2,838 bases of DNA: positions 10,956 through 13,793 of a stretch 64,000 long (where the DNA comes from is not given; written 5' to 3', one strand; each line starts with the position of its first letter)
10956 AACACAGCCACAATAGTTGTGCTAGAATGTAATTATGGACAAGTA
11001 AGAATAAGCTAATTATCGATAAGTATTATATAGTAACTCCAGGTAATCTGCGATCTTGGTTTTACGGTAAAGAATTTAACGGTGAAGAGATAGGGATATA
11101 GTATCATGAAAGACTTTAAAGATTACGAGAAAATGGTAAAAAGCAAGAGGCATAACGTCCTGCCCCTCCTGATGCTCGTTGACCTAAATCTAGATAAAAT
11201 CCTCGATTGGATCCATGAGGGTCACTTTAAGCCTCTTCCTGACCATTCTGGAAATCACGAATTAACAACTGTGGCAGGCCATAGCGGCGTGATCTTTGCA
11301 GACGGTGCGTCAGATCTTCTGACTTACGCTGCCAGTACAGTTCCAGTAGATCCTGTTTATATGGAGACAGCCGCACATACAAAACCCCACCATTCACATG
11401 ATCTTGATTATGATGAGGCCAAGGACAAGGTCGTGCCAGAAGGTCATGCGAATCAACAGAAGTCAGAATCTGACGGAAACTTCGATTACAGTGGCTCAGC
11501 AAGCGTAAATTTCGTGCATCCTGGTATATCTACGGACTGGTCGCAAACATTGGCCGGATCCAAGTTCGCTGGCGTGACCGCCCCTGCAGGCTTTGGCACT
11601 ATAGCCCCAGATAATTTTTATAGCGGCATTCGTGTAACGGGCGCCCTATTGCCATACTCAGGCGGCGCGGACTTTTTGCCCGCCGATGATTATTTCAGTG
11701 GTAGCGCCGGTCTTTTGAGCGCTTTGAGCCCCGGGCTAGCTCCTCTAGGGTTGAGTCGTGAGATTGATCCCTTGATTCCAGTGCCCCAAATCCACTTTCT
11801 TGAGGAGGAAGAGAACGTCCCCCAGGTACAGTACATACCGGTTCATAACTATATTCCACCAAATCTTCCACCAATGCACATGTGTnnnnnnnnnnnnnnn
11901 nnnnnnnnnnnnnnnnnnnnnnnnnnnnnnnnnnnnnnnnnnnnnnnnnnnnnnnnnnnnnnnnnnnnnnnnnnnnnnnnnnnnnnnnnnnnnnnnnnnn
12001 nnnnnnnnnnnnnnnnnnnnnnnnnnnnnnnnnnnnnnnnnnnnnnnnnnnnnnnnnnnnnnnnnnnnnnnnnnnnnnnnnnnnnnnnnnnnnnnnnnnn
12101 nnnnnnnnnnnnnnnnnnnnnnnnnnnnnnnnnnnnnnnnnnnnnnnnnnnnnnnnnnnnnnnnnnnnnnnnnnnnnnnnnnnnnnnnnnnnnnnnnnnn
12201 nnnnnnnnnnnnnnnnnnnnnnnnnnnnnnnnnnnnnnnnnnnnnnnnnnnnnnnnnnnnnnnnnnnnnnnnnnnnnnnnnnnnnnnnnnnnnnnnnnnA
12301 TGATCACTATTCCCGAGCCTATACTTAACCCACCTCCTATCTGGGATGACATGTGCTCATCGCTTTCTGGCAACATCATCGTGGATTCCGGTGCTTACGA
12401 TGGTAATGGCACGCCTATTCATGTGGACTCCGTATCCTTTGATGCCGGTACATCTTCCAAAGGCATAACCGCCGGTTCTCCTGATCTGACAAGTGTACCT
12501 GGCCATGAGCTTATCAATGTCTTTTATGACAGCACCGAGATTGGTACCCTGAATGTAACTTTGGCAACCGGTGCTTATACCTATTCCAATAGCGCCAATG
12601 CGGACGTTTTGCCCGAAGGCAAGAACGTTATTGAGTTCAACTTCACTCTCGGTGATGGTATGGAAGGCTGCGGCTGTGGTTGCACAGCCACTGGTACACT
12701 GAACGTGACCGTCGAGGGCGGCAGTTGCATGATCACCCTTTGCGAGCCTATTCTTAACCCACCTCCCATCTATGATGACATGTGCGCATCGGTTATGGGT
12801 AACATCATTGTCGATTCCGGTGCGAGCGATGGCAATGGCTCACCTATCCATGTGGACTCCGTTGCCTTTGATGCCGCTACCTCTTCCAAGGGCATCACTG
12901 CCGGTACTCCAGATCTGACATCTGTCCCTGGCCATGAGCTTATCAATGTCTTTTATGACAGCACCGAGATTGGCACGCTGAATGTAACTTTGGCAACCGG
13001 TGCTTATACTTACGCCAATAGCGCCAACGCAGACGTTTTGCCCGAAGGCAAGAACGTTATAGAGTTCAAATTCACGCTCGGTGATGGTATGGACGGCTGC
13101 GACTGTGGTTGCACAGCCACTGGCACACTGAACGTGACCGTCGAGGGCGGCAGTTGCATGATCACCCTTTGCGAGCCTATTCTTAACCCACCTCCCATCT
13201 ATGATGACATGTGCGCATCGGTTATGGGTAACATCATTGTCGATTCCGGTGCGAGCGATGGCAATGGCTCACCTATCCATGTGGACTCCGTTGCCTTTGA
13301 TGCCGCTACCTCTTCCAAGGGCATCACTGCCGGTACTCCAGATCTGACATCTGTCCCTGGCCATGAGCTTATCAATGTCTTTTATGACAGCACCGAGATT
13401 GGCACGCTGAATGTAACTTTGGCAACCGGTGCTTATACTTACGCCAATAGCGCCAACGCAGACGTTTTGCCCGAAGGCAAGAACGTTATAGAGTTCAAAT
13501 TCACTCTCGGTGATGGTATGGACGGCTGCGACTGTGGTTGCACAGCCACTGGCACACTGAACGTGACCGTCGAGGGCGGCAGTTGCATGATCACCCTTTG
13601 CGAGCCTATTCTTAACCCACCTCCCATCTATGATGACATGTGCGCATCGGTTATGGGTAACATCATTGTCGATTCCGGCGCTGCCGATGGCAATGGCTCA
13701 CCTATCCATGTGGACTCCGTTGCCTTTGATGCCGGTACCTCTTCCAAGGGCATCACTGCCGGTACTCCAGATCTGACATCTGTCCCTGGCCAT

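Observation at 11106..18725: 2539-aa protein of 15 VCBS-like modules, each with a fixed six-cysteine pattern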

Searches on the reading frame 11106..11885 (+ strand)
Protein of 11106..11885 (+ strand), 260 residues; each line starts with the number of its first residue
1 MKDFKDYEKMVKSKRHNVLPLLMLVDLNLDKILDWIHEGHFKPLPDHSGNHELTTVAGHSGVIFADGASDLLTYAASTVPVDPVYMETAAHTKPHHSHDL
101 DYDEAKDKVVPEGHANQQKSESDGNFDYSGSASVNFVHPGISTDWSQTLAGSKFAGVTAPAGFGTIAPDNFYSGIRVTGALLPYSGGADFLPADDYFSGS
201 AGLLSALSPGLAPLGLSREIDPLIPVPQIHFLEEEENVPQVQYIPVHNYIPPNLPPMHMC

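Call 9: search_protein_families(library=pfam, proteins=[window:11106-11885:+], max_evalue=10)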
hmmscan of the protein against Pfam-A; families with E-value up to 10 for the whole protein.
seq(260 aa): 0 families

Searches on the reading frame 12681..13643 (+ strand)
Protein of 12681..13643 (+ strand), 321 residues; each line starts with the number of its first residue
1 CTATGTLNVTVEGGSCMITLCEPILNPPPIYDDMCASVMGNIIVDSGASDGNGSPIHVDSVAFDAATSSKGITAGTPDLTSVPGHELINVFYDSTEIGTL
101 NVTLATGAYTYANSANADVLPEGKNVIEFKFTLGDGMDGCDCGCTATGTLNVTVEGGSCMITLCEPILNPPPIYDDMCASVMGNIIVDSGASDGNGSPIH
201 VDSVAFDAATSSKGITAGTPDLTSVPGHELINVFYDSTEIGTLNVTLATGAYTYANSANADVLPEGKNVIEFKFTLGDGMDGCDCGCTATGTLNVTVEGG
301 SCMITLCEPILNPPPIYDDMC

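Call 27: predict_structure(protein=window:12681-13643:+)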
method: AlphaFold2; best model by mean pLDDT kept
length: 321 residues; sequences in the alignment: 1
mean_pLDDT: 34.9   pTM: 0.26
mean pLDDT of the five models: 34.9, 27.3, 26.3, 25.6, 25.6
residues with pLDDT >= 90: 0; 70-90: 0; 50-70: 0; < 50: 321
segments of 3 or more residues with pLDDT < 50: 1-321
pLDDT, mean of each block of 10 residues (from residue 1): 36 37 40 37 37 36 32 33 33 32 31 31 33 36 34 35 34 33 32 33 30 31 33 33 35 33 36 38 42 40 39 39 40
secondary structure, 60 per line:
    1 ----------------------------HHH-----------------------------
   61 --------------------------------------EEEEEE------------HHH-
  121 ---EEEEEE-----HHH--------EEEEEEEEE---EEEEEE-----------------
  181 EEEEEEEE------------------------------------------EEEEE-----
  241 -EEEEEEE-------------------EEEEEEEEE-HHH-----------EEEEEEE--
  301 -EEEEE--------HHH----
elements in order: E99-104 E124-129 E146-154 E158-163 E181-188 E231-235 E242-248 E268-276 E292-298 E302-306

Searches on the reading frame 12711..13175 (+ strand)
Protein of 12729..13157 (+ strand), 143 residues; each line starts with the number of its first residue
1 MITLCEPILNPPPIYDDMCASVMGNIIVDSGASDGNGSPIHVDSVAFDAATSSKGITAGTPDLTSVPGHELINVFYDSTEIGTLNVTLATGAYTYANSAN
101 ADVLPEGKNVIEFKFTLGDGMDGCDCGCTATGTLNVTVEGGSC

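Call 9: search_protein_families(library=pfam, proteins=[window:12729-13157:+], max_evalue=10)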
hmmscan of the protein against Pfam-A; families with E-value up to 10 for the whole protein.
seq(143 aa): 1 family
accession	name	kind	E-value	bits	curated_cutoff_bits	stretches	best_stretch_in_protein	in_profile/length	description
PF03422.21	CBM_6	-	0.018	15.7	28.9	1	36-119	30-112/125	Carbohydrate binding module (family 6)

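Call 30: search_protein_families(library=ncbifam, proteins=[window:12729-13157:+], max_evalue=10)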
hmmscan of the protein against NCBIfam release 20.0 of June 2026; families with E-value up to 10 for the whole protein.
seq(143 aa): 0 families

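Call 35: find_homologous_proteins(query=A2, max_evalue=0.001)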
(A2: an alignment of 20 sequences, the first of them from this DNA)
Query A2 (20 sequences) (155 aa, profile of the alignment): 1 proteins with E <= 0.001 among 7513 candidates.
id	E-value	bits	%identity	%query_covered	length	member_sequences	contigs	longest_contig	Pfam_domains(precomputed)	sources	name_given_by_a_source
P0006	2.3e-58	214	31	91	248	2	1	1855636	-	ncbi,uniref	ncbi:hypothetical protein Bealeia1_00610 [Candidatus Bealeia paramacronuclearis]|uniref:RapA2 cadher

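Call 45: predict_structure(alignment_id=A2)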
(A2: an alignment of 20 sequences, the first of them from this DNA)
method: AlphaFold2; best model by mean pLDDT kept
length: 155 residues; sequences in the alignment: 20
mean_pLDDT: 90.3   pTM: 0.85
mean pLDDT of the five models: 90.3, 90.2, 89.9, 89.4, 87.4
residues with pLDDT >= 90: 120; 70-90: 18; 50-70: 11; < 50: 6
segments of 3 or more residues with pLDDT < 50: 152-155
pLDDT, mean of each block of 10 residues (from residue 1): 70 97 95 96 89 94 95 96 97 98 96 97 83 88 84 48
secondary structure, 60 per line:
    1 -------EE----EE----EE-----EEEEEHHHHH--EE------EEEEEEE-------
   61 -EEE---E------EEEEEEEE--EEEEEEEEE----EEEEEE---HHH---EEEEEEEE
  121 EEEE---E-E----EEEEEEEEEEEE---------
elements in order: E27-31 H32-36 E47-53 E62-64 E75-82 E85-93 E98-103 E113-124 E135-146

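Call 49: fold_search(model_id=the predicted structure, library=pdb)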
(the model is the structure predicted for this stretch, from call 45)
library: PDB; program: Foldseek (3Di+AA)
matches with E <= 10: 912; with E <= 0.001: 0
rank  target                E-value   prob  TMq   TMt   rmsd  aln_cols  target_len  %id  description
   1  9y9w_K                1.9e-03  1.00  0.45  0.24   6.4       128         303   23  Vibrio cholerae protein FrhA peptid-binding domain and adjacent split domain (S1127-F1439) in complex with peptide AGW (released 2025-12-03)
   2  6vfv_A                2.5e-03  1.00  0.43  0.32   6.3       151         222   10  Crystal structure of human protocadherin 8 EC5-EC6 (released 2020-03-11)
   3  9ybq_G                3.2e-03  1.00  0.44  0.24   7.3       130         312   24  Vibrio cholerae protein FrhA peptid-binding domain and adjacent split domain (S1127-F1439) in complex with peptide AGY (released 2025-12-03)
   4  9ybq_B                3.4e-03  1.00  0.47  0.25   6.2       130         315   23  Vibrio cholerae protein FrhA peptid-binding domain and adjacent split domain (S1127-F1439) in complex with peptide AGY (released 2025-12-03)
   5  9y9w_G                3.4e-03  1.00  0.45  0.24   6.5       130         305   24  Vibrio cholerae protein FrhA peptid-binding domain and adjacent split domain (S1127-F1439) in complex with peptide AGW (released 2025-12-03)
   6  2jty_MODEL_1_A        3.4e-03  0.95  0.38  0.34   9.5       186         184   15  Self-complemented variant of FimA, the main subunit of type 1 pilus (released 2008-08-12)
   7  9ybq_I                4.0e-03  1.00  0.43  0.24   6.7       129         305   23  Vibrio cholerae protein FrhA peptid-binding domain and adjacent split domain (S1127-F1439) in complex with peptide AGY (released 2025-12-03)
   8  9y9w_B                5.0e-03  1.00  0.43  0.23   6.3       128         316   23  Vibrio cholerae protein FrhA peptid-binding domain and adjacent split domain (S1127-F1439) in complex with peptide AGW (released 2025-12-03)
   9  2hb0_A                5.3e-03  0.92  0.37  0.20  14.7       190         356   11  Crystal Structure of CfaE, the Adhesive Subunit of CFA/I Fimbria of Enterotoxigenic Escherichia coli (released 2007-06-26)
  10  9hw9_MODEL_1_A        5.3e-03  0.82  0.34  0.28  11.9       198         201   15  Structural characterization of the type 3 fimbrial subunit MrkA from Klebsiella pneumoniae by solution NMR spe (released 2025-11-05)
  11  9y9w_A                7.8e-03  1.00  0.39  0.22   6.7       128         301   22  Vibrio cholerae protein FrhA peptid-binding domain and adjacent split domain (S1127-F1439) in complex with peptide AGW (released 2025-12-03)
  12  6vfw_C                7.8e-03  0.30  0.25  0.11  23.9       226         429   10  Crystal structure of human delta protocadherin 10 EC1-EC4 (released 2020-03-11)
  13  8fwm_F                7.8e-03  0.23  0.21  0.16  23.0       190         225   10  Structure of tail-neck junction of Agrobacterium phage Milano (released 2023-12-06)
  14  9ybq_K                8.8e-03  1.00  0.41  0.23   6.9       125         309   24  Vibrio cholerae protein FrhA peptid-binding domain and adjacent split domain (S1127-F1439) in complex with peptide AGY (released 2025-12-03)
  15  9ybq_A                9.2e-03  1.00  0.45  0.23   7.6       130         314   24  Vibrio cholerae protein FrhA peptid-binding domain and adjacent split domain (S1127-F1439) in complex with peptide AGY (released 2025-12-03)
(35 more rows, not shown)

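Call 70: search_solved_structures(query=A2, max_evalue=10, show_alignments=2)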
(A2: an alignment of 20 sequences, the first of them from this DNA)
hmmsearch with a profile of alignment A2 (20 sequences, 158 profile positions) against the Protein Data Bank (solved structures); distinct sequences matched with E-value up to 10: 4.
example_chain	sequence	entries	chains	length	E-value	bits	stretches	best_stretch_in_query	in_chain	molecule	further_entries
9y9w_A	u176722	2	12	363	0.00025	24.1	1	90-148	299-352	Cadherin domain protein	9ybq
3c7g_A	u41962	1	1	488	0.22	14.5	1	41-127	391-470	Endo-1,4-beta-xylanase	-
3c7e_A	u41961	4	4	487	0.22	14.5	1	41-127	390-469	Endo-1,4-beta-xylanase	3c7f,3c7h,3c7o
3bu2_A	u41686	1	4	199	0.41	13.6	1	87-146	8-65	Putative tRNA-binding protein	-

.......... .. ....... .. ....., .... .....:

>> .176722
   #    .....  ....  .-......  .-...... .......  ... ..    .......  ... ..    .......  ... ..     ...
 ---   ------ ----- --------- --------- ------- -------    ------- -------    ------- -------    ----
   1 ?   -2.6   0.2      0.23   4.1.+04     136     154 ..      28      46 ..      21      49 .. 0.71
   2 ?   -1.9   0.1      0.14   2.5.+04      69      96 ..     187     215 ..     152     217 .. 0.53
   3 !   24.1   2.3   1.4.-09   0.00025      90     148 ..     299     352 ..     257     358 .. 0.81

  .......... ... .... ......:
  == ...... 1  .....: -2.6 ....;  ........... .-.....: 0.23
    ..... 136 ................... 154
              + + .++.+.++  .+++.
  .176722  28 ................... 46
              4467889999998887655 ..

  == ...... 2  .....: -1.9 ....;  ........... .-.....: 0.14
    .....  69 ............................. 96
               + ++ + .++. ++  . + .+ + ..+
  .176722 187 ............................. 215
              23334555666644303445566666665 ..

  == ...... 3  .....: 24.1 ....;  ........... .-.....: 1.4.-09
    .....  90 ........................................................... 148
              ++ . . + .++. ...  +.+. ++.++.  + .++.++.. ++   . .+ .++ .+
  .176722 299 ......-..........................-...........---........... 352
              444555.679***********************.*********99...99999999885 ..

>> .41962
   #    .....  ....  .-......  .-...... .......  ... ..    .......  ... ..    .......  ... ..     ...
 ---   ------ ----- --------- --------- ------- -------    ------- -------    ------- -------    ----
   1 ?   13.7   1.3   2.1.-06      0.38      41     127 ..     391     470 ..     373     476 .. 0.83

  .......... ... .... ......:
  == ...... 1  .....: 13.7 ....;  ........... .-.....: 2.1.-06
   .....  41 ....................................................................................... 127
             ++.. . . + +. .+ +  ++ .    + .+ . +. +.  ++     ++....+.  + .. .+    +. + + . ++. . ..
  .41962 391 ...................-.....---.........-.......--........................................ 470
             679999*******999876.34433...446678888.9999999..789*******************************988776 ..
